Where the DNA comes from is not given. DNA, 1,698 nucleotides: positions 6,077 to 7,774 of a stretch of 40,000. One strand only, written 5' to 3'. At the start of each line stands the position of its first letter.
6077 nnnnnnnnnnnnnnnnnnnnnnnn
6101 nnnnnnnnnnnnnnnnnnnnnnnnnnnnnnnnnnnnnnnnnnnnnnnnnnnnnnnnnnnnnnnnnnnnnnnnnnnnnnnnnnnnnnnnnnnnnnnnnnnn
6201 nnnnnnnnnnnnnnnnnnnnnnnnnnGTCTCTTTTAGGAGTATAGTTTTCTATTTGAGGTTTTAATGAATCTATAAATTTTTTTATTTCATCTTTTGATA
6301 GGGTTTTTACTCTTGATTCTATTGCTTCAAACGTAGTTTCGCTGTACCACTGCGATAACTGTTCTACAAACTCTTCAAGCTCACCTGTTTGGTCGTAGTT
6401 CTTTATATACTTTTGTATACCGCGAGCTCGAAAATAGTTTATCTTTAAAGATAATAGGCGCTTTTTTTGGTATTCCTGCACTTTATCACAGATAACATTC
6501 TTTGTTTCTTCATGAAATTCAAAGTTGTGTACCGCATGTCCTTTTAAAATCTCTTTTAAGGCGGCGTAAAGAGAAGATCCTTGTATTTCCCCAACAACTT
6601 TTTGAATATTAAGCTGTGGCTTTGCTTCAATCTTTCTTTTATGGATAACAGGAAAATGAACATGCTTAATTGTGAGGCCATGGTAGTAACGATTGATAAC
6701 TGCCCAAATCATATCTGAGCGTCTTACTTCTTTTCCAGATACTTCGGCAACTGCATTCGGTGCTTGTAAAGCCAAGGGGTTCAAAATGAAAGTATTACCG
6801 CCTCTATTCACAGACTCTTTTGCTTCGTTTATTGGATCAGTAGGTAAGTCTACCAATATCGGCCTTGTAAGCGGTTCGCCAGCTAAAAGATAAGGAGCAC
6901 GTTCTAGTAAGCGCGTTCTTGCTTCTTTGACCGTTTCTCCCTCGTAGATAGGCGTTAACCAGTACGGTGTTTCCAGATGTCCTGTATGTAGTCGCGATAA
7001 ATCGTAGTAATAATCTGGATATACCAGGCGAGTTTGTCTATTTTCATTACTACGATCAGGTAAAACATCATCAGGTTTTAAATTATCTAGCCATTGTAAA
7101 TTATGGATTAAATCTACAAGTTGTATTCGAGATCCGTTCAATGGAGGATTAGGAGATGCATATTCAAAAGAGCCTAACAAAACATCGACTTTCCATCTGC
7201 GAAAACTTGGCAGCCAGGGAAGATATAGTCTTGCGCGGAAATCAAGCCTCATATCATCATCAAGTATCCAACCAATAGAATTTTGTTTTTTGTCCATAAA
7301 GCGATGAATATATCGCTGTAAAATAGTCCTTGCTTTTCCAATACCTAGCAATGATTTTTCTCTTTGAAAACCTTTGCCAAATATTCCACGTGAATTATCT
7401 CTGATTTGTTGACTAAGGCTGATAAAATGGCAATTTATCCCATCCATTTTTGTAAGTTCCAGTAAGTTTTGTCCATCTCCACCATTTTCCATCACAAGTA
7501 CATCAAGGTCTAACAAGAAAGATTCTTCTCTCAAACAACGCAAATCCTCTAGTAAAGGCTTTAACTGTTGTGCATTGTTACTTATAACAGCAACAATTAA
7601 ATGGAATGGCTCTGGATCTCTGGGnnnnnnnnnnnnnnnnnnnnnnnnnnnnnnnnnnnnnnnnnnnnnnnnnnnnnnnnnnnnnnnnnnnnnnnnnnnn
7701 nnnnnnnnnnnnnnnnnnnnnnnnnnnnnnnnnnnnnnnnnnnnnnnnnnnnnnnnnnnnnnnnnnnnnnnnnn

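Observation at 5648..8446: Unusual 932-aa fusion: GT2 + second DxD glycosyltransferase-like region + GTP cyclohydrolase II domain with a substituted product-determining residue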

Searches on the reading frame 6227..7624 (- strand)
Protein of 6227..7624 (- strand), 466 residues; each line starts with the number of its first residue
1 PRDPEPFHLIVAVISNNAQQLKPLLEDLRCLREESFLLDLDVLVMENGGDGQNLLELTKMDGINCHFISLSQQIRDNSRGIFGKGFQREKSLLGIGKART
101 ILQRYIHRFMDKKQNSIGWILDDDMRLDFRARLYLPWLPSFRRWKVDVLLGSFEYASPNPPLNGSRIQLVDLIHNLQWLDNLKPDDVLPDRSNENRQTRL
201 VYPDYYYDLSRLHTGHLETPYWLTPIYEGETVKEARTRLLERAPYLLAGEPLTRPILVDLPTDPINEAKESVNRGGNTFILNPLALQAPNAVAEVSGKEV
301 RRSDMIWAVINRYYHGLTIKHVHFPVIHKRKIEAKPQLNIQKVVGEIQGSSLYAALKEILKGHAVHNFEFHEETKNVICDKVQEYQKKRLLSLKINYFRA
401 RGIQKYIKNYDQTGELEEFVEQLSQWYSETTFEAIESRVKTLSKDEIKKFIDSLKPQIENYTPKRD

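Call 59: predict_structure(alignment_id=A3)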
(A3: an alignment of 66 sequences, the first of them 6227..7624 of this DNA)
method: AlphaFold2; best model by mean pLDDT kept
length: 466 residues; sequences in the alignment: 66
mean_pLDDT: 91.8   pTM: 0.90
mean pLDDT of the five models: 91.8, 91.5, 90.4, 89.8, 88.7
residues with pLDDT >= 90: 363; 70-90: 81; 50-70: 15; < 50: 7
segments of 3 or more residues with pLDDT < 50: 208-210
pLDDT, mean of each block of 10 residues (from residue 1): 83 96 97 96 95 95 95 95 89 93 97 96 96 97 97 85 86 97 98 91 61 65 96 98 90 86 95 83 96 87 92 97 92 81 92 95 95 98 96 92 96 95 95 96 96 95 72
secondary structure, 60 per line:
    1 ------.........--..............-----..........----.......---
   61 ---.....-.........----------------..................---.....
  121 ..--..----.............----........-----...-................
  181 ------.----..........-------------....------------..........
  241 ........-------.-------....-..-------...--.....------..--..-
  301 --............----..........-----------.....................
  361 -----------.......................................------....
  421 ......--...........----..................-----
elements in order: E7-15 H18-31 E37-46 H51-57 E64-68 H70-78 H95-112 E116-122 H131-143 E148-155 H165-180 H192-201 H215-218 H232-248 H264-267 E278-280 H283-287 H303-314 E319-328 H340-360 H372-410 H417-426 H429-439 H444-461

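Call 63: fold_search(model_id=the predicted structure, library=pdb)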
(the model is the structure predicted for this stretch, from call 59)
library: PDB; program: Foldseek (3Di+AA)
matches with E <= 10: 1140; with E <= 0.001: 111
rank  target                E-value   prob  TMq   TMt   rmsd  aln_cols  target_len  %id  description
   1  8sne_A                1.9e-06  1.00  0.33  0.31  15.9       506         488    8  Chlorella virus Hyaluronan Synthase bound to GlcA extended GlcNAc primer and UDP (released 2024-05-01)
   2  9yq2_A                2.4e-06  1.00  0.31  0.30  15.9       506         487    8  Chlorella virus hyaluronan synthase bound to DDM (released 2025-12-10)
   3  8hl8_A                3.3e-06  1.00  0.41  0.50  13.4       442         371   12  Crystal structrue of MtdL R257K mutant (released 2023-03-29)
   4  6yv7_B                4.0e-06  1.00  0.38  0.48  10.7       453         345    9  Mannosyltransferase PcManGT from Pyrobaculum calidifontis (released 2020-07-22)
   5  8k3r_A                4.7e-06  1.00  0.38  0.27  15.9       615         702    7  S. cerevisiae Chs1 in apo state incubated with GlcNAc (released 2023-08-16)
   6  8k3q_A                4.7e-06  1.00  0.38  0.26  15.9       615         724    7  S. cerevisiae Chs1 in apo state (released 2023-10-18)
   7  7sp9_A                6.8e-06  1.00  0.35  0.33  15.8       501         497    9  Chlorella virus Hyaluronan Synthase in the GlcNAc-primed channel-closed state (released 2022-04-06)
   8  7yua_A                8.3e-06  1.00  0.39  0.48  13.2       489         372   12  Structural Insight into a Metal-Dependent Mutase MtdL Revealing an Arginine Residue Covalently Mediated Interconversio (released 2023-07-26)
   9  7xps_B                8.8e-06  1.00  0.40  0.48  13.9       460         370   11  Crystal structrue of MtdL:GDP:Mn (released 2023-03-29)
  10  7xpr_A                8.8e-06  1.00  0.39  0.48  13.5       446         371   13  Crystal structrue of SeMet-MtdL:GDP (released 2023-03-29)
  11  7xpt_A                8.8e-06  1.00  0.39  0.48  13.3       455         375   12  Crystal structrue of MtdL:GDP:Mn soaked with GDP-Glc (released 2023-03-29)
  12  7xpu_A                9.7e-06  1.00  0.41  0.49  13.1       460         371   11  crystal structure of MtdL-S228A-His soaked GDP-Fucp and Mn (released 2023-03-29)
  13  9yq4_A                1.3e-05  1.00  0.39  0.37  14.2       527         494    9  Chlorella virus hyaluronan synthase bound to a proofreading UDP-GlcA (released 2025-12-10)
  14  6yv7_A                2.5e-05  1.00  0.36  0.46  12.4       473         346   10  Mannosyltransferase PcManGT from Pyrobaculum calidifontis (released 2020-07-22)
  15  5ej1_A                3.6e-05  1.00  0.37  0.26  13.1       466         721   10  Pre-translocation state of bacterial cellulose synthase (released 2016-03-30)
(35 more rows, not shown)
